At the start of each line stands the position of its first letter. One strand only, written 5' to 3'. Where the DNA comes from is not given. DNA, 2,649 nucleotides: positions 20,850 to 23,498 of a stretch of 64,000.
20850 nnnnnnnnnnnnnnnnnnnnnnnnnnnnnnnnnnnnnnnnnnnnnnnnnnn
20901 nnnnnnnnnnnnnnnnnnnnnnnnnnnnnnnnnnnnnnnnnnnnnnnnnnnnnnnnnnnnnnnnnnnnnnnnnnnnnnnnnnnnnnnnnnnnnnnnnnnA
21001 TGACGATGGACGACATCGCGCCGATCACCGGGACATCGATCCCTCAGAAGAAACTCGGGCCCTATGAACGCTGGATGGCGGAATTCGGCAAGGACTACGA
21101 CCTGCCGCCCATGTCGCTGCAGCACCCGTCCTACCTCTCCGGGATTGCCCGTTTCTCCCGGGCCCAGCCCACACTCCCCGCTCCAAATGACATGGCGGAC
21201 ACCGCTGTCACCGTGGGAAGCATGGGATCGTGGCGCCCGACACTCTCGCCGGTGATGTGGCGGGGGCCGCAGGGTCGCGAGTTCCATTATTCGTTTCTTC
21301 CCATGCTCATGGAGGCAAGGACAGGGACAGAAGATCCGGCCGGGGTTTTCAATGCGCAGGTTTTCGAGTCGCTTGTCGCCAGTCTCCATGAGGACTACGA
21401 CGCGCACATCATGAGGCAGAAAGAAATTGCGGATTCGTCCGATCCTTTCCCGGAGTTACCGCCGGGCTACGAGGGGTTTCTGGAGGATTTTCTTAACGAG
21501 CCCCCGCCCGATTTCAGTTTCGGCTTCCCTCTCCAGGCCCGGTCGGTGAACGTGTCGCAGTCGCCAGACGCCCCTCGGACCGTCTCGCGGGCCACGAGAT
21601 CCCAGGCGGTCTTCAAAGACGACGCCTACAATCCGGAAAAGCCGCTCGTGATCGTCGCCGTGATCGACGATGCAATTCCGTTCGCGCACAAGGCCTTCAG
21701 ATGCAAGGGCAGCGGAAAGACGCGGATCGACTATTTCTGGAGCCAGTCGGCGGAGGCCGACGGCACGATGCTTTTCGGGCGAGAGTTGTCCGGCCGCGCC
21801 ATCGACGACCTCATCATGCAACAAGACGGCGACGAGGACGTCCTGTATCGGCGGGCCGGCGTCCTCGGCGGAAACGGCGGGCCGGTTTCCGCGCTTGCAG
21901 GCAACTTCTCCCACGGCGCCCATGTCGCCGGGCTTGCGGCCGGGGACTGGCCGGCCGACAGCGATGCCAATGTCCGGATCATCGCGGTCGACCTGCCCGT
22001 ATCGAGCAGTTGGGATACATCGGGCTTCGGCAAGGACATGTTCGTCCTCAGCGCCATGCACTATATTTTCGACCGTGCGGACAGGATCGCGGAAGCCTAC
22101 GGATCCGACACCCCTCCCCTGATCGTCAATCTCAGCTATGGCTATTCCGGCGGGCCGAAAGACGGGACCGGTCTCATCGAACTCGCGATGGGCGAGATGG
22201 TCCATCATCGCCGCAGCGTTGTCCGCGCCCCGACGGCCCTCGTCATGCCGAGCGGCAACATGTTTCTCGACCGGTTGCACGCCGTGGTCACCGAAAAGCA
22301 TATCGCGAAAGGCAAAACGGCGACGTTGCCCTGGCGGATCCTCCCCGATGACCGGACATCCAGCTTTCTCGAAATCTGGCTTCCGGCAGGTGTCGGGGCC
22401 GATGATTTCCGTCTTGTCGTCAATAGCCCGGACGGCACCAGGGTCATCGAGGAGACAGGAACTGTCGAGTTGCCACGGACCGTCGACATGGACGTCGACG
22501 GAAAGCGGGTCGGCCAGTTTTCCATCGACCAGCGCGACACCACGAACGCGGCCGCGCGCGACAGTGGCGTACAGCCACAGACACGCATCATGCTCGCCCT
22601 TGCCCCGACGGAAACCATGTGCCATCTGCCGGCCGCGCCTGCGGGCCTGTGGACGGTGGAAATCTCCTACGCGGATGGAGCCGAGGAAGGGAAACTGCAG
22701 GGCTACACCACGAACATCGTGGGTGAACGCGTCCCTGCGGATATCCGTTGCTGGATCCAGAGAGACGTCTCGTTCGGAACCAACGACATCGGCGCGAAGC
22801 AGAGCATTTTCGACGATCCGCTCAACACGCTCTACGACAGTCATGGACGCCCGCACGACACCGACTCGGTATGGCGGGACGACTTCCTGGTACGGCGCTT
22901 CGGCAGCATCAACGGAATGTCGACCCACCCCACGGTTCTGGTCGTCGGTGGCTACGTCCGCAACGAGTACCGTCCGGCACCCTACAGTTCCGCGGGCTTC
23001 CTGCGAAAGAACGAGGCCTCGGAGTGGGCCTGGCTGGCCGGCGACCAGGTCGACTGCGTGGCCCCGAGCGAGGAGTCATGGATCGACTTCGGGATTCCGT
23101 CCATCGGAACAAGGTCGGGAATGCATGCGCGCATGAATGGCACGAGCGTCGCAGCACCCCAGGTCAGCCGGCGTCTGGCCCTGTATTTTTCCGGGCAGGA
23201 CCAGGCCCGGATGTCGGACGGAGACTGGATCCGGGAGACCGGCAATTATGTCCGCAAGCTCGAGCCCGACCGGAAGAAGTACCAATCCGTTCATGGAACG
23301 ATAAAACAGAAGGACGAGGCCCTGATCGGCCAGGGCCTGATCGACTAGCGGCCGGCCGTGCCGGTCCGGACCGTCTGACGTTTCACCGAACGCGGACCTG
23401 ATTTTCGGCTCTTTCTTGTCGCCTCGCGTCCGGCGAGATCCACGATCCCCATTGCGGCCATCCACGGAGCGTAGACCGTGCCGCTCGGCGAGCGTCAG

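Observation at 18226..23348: SARP/TPR regulator, (MHG)9-PAP2/haloperoxidase-like protein and coupled giant intracellular subtilase: an unrecognised three-gene module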

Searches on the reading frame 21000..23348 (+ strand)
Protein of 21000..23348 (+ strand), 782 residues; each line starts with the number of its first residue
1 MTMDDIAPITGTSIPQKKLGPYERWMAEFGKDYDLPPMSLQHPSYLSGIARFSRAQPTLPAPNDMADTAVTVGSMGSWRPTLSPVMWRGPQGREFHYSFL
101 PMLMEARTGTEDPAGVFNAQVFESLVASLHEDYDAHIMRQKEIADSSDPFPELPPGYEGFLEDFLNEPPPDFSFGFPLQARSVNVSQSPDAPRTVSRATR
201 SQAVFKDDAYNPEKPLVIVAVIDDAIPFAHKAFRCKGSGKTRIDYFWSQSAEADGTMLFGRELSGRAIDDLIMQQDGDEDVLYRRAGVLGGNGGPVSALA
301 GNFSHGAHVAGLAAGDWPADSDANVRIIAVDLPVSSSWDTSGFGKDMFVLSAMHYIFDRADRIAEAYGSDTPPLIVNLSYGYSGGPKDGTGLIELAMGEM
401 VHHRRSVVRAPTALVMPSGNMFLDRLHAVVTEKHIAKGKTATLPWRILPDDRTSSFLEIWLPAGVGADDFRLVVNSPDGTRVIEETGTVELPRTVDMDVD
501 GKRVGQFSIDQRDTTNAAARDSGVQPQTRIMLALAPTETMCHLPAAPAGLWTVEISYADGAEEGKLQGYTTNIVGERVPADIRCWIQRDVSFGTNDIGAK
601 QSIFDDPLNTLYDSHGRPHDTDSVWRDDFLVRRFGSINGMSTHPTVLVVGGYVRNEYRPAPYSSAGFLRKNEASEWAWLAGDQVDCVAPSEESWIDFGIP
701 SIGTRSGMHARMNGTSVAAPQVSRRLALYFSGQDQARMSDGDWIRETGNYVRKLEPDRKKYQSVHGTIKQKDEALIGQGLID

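Call 6: search_protein_families(library=pfam, proteins=[window:21000-23348:+], max_evalue=0.1)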
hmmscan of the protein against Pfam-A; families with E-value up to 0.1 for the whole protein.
window:21000-23348:+ (782 aa): 1 family
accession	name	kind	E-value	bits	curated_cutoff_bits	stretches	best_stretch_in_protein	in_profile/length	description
PF00082.27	Peptidase_S8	-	1e-07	32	21.8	2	644-735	171-259/288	Subtilase family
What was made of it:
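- On Peptidase S8 (subtilases): 32 bits against 21.8 (call 6).
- Checked: S8: Pfam PF00082 scores 32 bits against a cut-off of 21.8 (call 6).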

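Call 7: search_protein_families(library=ncbifam, proteins=[window:21000-23348:+], max_evalue=0.1)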
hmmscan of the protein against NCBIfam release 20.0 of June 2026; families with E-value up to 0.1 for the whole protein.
window:21000-23348:+ (782 aa): 3 families
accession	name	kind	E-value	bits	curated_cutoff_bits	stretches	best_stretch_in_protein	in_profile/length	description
NF040809.1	germ_prot_CspBA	exception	9.4e-06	23.5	1250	1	218-403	89-241/1099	bifunctional germination protease/germinant receptor pseudoprotease CspBA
NF040808.2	CspC_non_triad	exception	0.00019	20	675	1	184-278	65-161/556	bile acid germinant receptor pseudoprotease CspC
TIGR03921.1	T7SS_mycosin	equivalog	0.021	14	278.75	1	669-728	184-242/353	type VII secretion-associated serine protease mycosin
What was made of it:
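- On Csp-type subtilases (CspB/CspA/CspC): 23.5 bits against 1250 and 20 bits against 675 (call 7).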

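Call 8: search_protein_families(library=padloc, proteins=[window:21000-23348:+], max_evalue=0.1)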
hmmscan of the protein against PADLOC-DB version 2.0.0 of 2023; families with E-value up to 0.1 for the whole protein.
window:21000-23348:+ (782 aa): 0 families

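Call 11: find_homologous_proteins(query=window:21000-23348:+)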
Query window:21000-23348:+ (782 aa): 313 proteins with E <= 0.001 among 8000 candidates; the best 120 are listed.
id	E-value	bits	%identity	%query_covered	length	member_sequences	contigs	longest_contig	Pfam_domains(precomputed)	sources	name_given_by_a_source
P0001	0.0e+0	1658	92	100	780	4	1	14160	PF00082.28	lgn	-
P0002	3.7e-279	947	57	100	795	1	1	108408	PF00082.28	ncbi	-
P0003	3.2e-138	481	41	94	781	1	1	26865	PF00082.28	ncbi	ncbi:MAG: hypothetical protein AAF441_05495 [Pseudomonadota bacterium]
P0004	7.8e-136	473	41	91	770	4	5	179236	PF00082.28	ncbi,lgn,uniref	ncbi:hypothetical protein [Hoeflea sp. AS16]|uniref:hypothetical protein n=1 Tax=Hoeflea sp. AS16 Ta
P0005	2.8e-134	468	39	98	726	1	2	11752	PF00082.28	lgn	-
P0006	3.6e-133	464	39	92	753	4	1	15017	PF00082.28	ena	-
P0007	4.8e-132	460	41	91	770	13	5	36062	-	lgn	-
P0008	2.2e-131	458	41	91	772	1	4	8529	-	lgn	-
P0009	2.5e-130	454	40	91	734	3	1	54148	PF00082.28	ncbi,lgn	-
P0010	1.1e-128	449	40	93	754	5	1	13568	PF00082.28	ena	-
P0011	4.0e-128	447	39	91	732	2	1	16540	-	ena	-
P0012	1.7e-127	445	40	91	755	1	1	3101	-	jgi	jgi:hypothetical protein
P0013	2.3e-125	438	40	91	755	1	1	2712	-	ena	-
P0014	7.0e-125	436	40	92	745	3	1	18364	-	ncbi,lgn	-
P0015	9.9e-125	436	39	91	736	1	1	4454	PF00082.28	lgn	-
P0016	1.9e-124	435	39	94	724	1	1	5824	PF00082.28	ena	-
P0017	1.0e-122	429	38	93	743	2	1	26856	PF00082.28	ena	-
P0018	1.1e-122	429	40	92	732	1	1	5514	PF00082.28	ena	-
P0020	3.0e-121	424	39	95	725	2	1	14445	PF00082.28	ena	-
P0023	9.7e-120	419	39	93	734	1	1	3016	PF00082.28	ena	-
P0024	1.4e-119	419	38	93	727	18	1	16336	PF00082.28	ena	-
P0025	1.7e-119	419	40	91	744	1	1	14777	PF00082.28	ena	-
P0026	4.9e-118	414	38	91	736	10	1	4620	PF00082.28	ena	-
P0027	5.6e-118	414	45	72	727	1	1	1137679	-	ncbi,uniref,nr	ncbi:hypothetical protein GCM10007385_07670 [Tateyamaria omphalii]|uniref:S8 family serine peptidase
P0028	6.8e-118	413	40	94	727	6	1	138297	PF00082.28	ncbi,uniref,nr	ncbi:hypothetical protein [uncultured Tateyamaria sp.]|uniref:hypothetical protein n=1 Tax=unculture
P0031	2.9e-117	411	38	91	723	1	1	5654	PF00082.28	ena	-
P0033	4.8e-117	411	38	90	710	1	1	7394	PF00082.28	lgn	-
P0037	3.2e-114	401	44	70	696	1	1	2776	PF00082.28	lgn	-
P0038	3.7e-114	401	38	93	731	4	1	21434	PF00082.28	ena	-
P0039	4.4e-114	401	38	91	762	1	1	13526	PF00082.28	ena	-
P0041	1.3e-113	399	45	72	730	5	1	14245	PF00082.28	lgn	-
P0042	1.7e-113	399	39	91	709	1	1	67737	PF00082.28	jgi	jgi:hypothetical protein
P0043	2.6e-113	398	45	68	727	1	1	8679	PF00082.28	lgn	-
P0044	3.6e-113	398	40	91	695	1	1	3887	PF00082.28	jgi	jgi:hypothetical protein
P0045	7.1e-113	397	38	91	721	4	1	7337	PF00082.28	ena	-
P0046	1.1e-112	396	41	75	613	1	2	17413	PF00082.28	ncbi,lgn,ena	-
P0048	2.5e-112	395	37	90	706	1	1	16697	PF00082.28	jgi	jgi:hypothetical protein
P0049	3.2e-112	395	39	91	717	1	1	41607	PF00082.28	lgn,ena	-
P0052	7.6e-112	393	38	91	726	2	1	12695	PF00082.28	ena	-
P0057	2.7e-110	388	39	91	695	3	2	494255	PF00082.28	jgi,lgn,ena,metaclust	metaclust:\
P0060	9.0e-109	383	37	89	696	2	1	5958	PF00082.28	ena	-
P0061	1.7e-108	382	37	91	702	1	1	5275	PF00082.28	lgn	-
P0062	9.4e-108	380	37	93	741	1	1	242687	PF00082.28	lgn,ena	-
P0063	2.6e-107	378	38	92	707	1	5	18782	PF00082.28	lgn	-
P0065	1.1e-105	373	40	91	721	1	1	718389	PF00082.28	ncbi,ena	-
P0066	4.9e-105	371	39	89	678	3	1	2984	PF00082.28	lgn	-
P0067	1.1e-103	366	43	67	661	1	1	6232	PF00082.28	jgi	jgi:hypothetical protein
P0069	2.0e-103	366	36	92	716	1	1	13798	PF00082.28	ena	-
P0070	2.7e-102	362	37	91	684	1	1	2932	PF00082.28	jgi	-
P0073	7.6e-100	354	37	93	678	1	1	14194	PF00082.28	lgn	-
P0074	2.1e-99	352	36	91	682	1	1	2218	PF00082.28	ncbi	ncbi:MAG: hypothetical protein AAF576_08925 [Pseudomonadota bacterium]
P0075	5.9e-99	351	40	70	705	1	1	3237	PF00082.28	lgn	-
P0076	6.5e-98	347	37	92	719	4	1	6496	PF00082.28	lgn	-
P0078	2.1e-97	346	39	74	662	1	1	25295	PF00082.28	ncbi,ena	-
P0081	3.1e-96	342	35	94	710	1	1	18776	PF00082.28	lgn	-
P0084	1.1e-95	340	40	73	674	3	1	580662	PF00082.28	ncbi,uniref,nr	ncbi:S8 family serine peptidase [Bosea sp. NBC_00550]|uniref:S8 family serine peptidase n=1 Tax=Bose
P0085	4.1e-95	338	34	91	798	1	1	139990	PF00082.28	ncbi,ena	-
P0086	6.7e-95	337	36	94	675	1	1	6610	PF00082.28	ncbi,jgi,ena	jgi:hypothetical protein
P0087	2.2e-94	336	36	93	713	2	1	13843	PF00082.28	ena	-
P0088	2.3e-94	336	34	97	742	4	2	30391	PF00082.28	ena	-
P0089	3.2e-94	335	34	95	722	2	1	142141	PF00082.28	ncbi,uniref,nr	ncbi:hypothetical protein IVA79_18560 [Bradyrhizobium sp. 138]|uniref:S8 family serine peptidase n=1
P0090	4.5e-94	335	35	91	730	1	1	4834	PF00082.28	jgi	jgi:hypothetical protein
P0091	4.6e-94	335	34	90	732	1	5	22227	PF00082.28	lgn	-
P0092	7.6e-94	334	35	91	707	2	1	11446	PF00082.28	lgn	-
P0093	8.7e-94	334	36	90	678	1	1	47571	PF00082.28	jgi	jgi:hypothetical protein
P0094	1.5e-93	333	34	96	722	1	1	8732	PF00082.28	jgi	jgi:hypothetical protein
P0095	1.8e-93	333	35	92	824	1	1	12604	PF00082.28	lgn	-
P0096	3.6e-93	332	41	67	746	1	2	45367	PF00082.28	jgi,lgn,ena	jgi:hypothetical protein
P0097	4.4e-93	331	37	91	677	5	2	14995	PF00082.28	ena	-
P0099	2.4e-92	329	34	94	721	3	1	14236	PF00082.28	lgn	-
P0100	3.8e-92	328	34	95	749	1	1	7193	PF00082.28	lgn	-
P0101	5.7e-92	328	34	94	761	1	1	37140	PF00082.28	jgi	jgi:hypothetical protein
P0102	6.0e-92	328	42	66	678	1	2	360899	PF00082.28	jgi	jgi:hypothetical protein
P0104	8.0e-92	327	39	66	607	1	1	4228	PF00082.28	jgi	jgi:hypothetical protein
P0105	1.8e-91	326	35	95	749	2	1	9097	PF00082.28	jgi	jgi:hypothetical protein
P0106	2.5e-91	325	39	67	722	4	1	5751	PF00082.28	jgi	jgi:hypothetical protein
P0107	3.6e-91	325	37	92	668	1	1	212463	PF00082.28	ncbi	ncbi:MAG: hypothetical protein ACOH2H_09810 [Cypionkella sp.]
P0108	6.6e-91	324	41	66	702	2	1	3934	PF00082.28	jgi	-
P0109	2.2e-90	322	33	94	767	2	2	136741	PF00082.28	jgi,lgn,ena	-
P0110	2.9e-90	322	36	92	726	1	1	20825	PF00082.28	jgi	jgi:hypothetical protein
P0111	4.2e-90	321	36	92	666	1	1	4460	PF00082.28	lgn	-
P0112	4.4e-90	321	35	94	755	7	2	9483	PF00082.28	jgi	jgi:hypothetical protein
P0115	7.2e-90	321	33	93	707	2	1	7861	PF00082.28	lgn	-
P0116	1.1e-89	320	35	91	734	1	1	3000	PF00082.28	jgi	jgi:hypothetical protein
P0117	1.3e-89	320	35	91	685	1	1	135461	PF00082.28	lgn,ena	-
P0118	1.5e-89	320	34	92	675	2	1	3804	PF00082.28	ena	-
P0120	1.9e-89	319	34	91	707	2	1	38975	PF00082.28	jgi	jgi:hypothetical protein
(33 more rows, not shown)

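Call 12: find_encoding_contigs(protein=P0002, flank=8000, max_places=3)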
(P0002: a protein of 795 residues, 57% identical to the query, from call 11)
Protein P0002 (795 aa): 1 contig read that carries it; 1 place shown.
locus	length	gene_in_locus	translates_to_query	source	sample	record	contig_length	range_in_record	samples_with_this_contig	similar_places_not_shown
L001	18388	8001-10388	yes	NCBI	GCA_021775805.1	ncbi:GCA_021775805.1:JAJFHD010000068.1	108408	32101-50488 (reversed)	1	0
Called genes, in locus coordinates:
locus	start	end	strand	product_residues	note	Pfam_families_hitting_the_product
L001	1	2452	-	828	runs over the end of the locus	PF13472:Lipase_GDSL_2, PF01520:Amidase_3, PF08291:Peptidase_M15_3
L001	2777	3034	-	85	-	-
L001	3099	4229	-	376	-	-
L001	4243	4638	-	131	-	-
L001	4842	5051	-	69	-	-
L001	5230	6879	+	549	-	PF13432:TPR_16 (faint), PF07719:TPR_2 (faint)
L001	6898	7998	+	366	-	-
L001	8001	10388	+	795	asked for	PF00082:Peptidase_S8 (weak)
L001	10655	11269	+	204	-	PF00231:ATP-synt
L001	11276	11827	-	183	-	PF02482:Ribosomal_S30AE, PF00313:CSD (weak)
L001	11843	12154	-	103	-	PF01941:AdoMet_Synthase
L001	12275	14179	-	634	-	PF12551:PHBC_N, PF07167:PhaC_N, PF00561:Abhydrolase_1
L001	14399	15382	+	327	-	-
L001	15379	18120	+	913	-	PF00005:ABC_tran, PF13304:AAA_21 (weak), PF00005:ABC_tran, PF13304:AAA_21 (weak), PF12679:ABC2_membrane_2, PF12698:ABC2_membrane_3, PF01061:ABC2_membrane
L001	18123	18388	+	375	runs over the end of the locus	PF12679:ABC2_membrane_2, PF12698:ABC2_membrane_3, PF01061:ABC2_membrane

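Call 13: find_encoding_contigs(protein=P0004, flank=8000, max_places=3)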
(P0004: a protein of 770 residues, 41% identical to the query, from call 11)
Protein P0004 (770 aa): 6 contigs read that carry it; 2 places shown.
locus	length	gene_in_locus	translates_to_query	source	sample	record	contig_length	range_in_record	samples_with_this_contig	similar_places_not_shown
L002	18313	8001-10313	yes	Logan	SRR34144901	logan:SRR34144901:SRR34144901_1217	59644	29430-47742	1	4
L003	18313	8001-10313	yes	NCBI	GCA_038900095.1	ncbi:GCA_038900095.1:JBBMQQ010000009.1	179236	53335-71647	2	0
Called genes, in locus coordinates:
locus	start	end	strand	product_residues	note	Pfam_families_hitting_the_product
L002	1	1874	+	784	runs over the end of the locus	PF00069:Pkinase, PF07714:PK_Tyr_Ser-Thr, PF03109:ABC1 (weak)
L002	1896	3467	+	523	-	PF00092:VWA (weak), PF16697:Yop-YscD_cpl, PF00498:FHA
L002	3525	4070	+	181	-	PF16697:Yop-YscD_cpl (weak), PF00498:FHA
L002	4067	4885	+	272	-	PF13672:PP2C_2, PF07228:SpoIIE (weak)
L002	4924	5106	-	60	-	-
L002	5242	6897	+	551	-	PF14559:TPR_19 (faint), PF07719:TPR_2 (faint)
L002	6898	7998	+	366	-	-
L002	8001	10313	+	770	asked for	PF00082:Peptidase_S8 (faint)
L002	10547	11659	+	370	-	-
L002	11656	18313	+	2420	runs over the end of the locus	-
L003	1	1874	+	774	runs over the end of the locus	PF00069:Pkinase, PF07714:PK_Tyr_Ser-Thr, PF03109:ABC1 (weak)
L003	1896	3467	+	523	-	PF00092:VWA (weak), PF16697:Yop-YscD_cpl, PF00498:FHA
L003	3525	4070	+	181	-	PF16697:Yop-YscD_cpl (weak), PF00498:FHA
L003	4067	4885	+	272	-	PF13672:PP2C_2, PF07228:SpoIIE (weak)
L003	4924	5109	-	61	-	-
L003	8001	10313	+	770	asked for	PF00082:Peptidase_S8 (faint)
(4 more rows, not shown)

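Call 14: find_encoding_contigs(protein=P0027, flank=8000, max_places=3)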
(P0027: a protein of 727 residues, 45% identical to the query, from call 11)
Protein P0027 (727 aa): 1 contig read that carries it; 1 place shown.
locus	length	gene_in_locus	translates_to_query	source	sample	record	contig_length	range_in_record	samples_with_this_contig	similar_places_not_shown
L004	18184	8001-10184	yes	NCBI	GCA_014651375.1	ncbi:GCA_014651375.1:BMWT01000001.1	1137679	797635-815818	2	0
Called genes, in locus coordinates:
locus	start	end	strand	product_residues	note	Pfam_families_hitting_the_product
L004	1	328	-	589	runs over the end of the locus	PF01494:FAD_binding_3, PF07976:Phe_hydrox_dim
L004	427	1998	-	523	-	PF00682:HMGL-like, PF22617:HCS_D2, PF08502:LeuA_dimer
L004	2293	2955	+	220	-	PF13561:adh_short_C2, PF00106:adh_short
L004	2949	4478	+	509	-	PF04244:DPRP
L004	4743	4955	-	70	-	-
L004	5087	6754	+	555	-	PF07719:TPR_2 (faint), PF13428:TPR_14 (faint)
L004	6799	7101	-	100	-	-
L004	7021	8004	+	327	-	PF22778:VCPO_2nd (faint), PF01569:PAP2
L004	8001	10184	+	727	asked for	-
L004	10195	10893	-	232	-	-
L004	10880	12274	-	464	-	-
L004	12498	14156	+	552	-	PF00795:CN_hydrolase, PF02540:NAD_synthase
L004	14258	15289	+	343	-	PF13403:Hint_2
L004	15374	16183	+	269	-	PF02230:Abhydrolase_2, PF00326:Peptidase_S9 (faint)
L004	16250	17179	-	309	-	PF23023:Anti-Pycsar_Apyc1, PF00753:Lactamase_B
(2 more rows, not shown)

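Call 23: find_related_loci(query=A1, collection=genome_contigs, flank=8000)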
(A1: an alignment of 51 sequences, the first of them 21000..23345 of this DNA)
Query A1 (782 aa) in genome_contigs; peptide patterns used: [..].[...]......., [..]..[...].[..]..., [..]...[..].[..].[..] (x = any residue, [..] = any of these).
233 stretches matched a pattern; 151 encode a relative of the query (tblastn E <= 1e-3); the best 80 are kept; 80 distinct loci.
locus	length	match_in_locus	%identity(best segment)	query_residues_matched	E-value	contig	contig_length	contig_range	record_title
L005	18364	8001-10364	57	1-781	0e+0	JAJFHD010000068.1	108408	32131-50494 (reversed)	MAG: Alphaproteobacteria bacterium isolate OFTM70 OFTM70_67, whole genome shotgun sequence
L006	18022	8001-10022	41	19-730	1e-141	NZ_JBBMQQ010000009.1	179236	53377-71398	Hoeflea sp. AS16 isolate_16_9, whole genome shotgun sequence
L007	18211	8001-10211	41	3-738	8e-142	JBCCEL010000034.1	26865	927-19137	MAG: Pseudomonadota bacterium isolate P01_B01_bin.106 k141_386101_length_26865_cov_13.5067, whole genome shotgun sequenc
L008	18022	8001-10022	41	19-730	3e-136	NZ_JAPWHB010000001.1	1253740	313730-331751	Hoeflea alexandrii strain G21627-S1 NODE_1_length_1253740_cov_66.8807, whole genome shotgun sequence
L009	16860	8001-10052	40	19-733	3e-134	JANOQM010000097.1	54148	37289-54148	MAG: Rhodobacterales bacterium isolate VAR_4_metabat_340_sub VAR_4_k141_730175, whole genome shotgun sequence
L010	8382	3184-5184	38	1-726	2e-125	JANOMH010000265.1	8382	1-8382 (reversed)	MAG: Rhodobacterales bacterium isolate VAR_45_metabat_132 VAR_45_k141_215658, whole genome shotgun sequence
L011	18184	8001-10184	37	20-727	4e-119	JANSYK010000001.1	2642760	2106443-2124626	MAG: Alphaproteobacteria bacterium isolate bin.49 k141_935832_length_2642760_cov_127.5303, whole genome shotgun sequence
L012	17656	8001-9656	45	195-755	3e-119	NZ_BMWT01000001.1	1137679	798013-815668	Tateyamaria omphalii strain KCTC 12333 sequence01, whole genome shotgun sequence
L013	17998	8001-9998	40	20-755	2e-118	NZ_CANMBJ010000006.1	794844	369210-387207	Uncultured Tateyamaria sp. isolate 4-55.fasta NODE_3, whole genome shotgun sequence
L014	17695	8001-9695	44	185-755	4e-113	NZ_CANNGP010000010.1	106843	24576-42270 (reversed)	Uncultured Tateyamaria sp. isolate 4-94.fasta NODE_10, whole genome shotgun sequence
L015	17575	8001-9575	44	215-743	2e-111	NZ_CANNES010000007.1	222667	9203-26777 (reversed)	Uncultured Tateyamaria sp. isolate 2-1260.fasta NODE_7, whole genome shotgun sequence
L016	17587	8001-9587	45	216-755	4e-109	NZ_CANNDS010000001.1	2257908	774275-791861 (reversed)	Uncultured Tateyamaria sp. isolate 123-G.fasta NODE_1, whole genome shotgun sequence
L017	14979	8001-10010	36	19-782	6e-109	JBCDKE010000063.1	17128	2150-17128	MAG: Pseudomonadota bacterium isolate P01_H01_bin.51 k141_2586954_length_17128_cov_22.0287, whole genome shotgun sequenc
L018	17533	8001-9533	39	168-742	1e-104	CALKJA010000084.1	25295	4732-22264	MAG: uncultured Rhodobacteraceae bacterium isolate B4_Bin_Bin_5_1 genome assembly, contig: c_000001542956, whole genome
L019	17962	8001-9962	37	15-730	4e-103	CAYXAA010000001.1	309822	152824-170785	MAG TPA_asm: uncultured Hyphomicrobiales bacterium isolate SRP268622_co1_35 genome assembly, contig: NODE_8_length_30982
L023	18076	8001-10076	34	19-764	4e-101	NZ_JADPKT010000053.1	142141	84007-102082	Bradyrhizobium sp. 138 13LoS15_1_23, whole genome shotgun sequence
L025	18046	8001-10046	36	1-733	6e-103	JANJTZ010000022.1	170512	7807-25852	MAG: Mesorhizobium sp. isolate RX2_metabat.bin.82 RX2_k141_742759, whole genome shotgun sequence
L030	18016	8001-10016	35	19-755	4e-97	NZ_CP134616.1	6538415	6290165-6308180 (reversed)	MAG: Roseibium sp. isolate RCC3390-4c chromosome, complete genome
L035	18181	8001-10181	34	19-755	9e-95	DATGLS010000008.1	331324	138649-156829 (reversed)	MAG TPA_asm: Xanthobacteraceae bacterium isolate SMAG_U9892 k141_194772, whole genome shotgun sequence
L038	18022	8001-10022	33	19-730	2e-92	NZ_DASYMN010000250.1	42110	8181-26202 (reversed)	MAG: Bradyrhizobium sp. isolate SMAG_U4376 k141_3552816, whole genome shotgun sequence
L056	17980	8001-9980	34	1-728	1e-88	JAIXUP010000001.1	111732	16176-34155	MAG: Hyphomicrobiales bacterium isolate D1_MAG_00033 pond_D1_MAG_00033_000000000071, whole genome shotgun sequence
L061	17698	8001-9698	35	156-731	2e-87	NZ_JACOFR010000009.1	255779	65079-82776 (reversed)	Bradyrhizobium sp. BR 10289 NODE_9_length_255779_cov_130.875205, whole genome shotgun sequence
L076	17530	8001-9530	36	215-728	1e-82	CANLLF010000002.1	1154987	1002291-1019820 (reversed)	uncultured Roseicyclus sp. isolate 2-1281.fasta genome assembly, contig: NODE_2, whole genome shotgun sequence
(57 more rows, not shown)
